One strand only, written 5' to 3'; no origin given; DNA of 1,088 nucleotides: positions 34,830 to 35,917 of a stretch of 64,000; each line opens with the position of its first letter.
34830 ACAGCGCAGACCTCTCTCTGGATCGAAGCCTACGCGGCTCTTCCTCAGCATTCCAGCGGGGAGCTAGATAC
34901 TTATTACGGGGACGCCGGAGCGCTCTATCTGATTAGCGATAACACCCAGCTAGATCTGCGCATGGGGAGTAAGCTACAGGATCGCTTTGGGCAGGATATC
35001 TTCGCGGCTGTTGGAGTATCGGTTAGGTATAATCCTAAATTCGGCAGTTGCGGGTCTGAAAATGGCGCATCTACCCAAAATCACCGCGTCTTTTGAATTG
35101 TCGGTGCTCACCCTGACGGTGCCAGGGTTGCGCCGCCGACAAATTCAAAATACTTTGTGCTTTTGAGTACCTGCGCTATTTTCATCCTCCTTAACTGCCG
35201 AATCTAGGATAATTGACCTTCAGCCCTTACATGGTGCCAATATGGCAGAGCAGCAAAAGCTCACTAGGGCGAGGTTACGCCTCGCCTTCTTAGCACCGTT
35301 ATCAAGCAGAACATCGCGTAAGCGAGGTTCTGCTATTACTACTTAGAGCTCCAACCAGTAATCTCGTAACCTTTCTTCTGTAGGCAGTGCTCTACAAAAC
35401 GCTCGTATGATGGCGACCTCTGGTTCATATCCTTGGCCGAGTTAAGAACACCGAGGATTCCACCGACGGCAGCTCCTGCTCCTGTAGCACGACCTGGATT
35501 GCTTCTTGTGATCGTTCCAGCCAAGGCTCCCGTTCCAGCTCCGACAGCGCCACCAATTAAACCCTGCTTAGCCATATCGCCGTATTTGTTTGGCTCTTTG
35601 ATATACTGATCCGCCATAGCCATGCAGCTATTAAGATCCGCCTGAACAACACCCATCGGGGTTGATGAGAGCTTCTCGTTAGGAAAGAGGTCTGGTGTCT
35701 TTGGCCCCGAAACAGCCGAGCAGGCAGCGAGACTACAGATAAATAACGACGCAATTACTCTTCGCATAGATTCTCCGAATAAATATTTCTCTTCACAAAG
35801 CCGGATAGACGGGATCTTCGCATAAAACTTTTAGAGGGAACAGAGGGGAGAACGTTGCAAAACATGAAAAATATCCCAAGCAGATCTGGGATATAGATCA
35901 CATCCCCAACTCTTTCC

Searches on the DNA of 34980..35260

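Call 62: search_rna_families(source=window, start=34980, end=35260, threshold=evalue, max_evalue=1)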
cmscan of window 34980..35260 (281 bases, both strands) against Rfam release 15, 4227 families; matches with E-value up to 1: 0.
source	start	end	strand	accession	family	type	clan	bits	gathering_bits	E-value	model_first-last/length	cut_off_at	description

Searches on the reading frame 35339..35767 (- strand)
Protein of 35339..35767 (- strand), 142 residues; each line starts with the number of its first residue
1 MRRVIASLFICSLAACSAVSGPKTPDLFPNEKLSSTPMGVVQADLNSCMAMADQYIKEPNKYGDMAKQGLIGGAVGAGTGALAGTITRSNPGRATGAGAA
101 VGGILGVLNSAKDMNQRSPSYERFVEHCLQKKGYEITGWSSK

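Call 39: find_encoding_contigs(protein=window:35339-35767:-, flank=3000, max_places=8)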
Protein window:35339-35767:- (142 aa): 11 contigs read that carry it; 8 places shown.
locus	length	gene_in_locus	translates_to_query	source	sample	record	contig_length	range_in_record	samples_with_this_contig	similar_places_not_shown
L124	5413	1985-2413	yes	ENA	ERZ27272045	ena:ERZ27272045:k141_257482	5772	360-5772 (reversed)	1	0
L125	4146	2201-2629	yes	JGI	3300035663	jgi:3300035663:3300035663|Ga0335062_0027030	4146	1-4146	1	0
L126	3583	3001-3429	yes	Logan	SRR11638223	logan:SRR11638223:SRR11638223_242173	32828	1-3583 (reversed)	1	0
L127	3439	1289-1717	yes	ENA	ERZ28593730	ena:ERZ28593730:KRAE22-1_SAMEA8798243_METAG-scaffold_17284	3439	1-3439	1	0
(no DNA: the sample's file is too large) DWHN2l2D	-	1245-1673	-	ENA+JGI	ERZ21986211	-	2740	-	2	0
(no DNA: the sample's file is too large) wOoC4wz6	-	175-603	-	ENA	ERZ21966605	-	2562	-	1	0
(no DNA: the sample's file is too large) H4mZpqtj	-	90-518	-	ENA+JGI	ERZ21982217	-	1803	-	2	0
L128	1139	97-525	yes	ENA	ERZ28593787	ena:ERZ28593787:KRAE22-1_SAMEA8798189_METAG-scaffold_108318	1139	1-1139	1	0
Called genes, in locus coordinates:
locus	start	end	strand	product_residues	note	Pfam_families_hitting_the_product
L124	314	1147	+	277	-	PF01966:HD (weak)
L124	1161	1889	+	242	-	PF00027:cNMP_binding, PF13545:HTH_Crp_2, PF00325:Crp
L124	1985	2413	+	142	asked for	-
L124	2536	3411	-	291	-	PF13557:Phenol_MetA_deg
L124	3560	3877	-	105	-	-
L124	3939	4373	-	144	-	PF00293:NUDIX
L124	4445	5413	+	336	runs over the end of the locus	PF08545:ACP_syn_III, PF08541:ACP_syn_III_C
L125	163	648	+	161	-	PF00436:SSB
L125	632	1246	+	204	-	PF04286:DUF445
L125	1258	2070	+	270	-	PF00106:adh_short, PF08659:KR, PF13561:adh_short_C2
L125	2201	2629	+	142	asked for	-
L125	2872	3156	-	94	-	-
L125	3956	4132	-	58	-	-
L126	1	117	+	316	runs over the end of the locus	PF24793:GINT1_N, PF04616:Glyco_hydro_43 (weak)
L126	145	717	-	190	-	PF02620:YceD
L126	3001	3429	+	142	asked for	-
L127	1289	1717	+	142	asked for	-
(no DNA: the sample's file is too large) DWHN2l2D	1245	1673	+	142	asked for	-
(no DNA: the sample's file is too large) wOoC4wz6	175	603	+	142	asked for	-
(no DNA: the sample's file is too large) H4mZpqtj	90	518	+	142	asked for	-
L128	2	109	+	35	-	?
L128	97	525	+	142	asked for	-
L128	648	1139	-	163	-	?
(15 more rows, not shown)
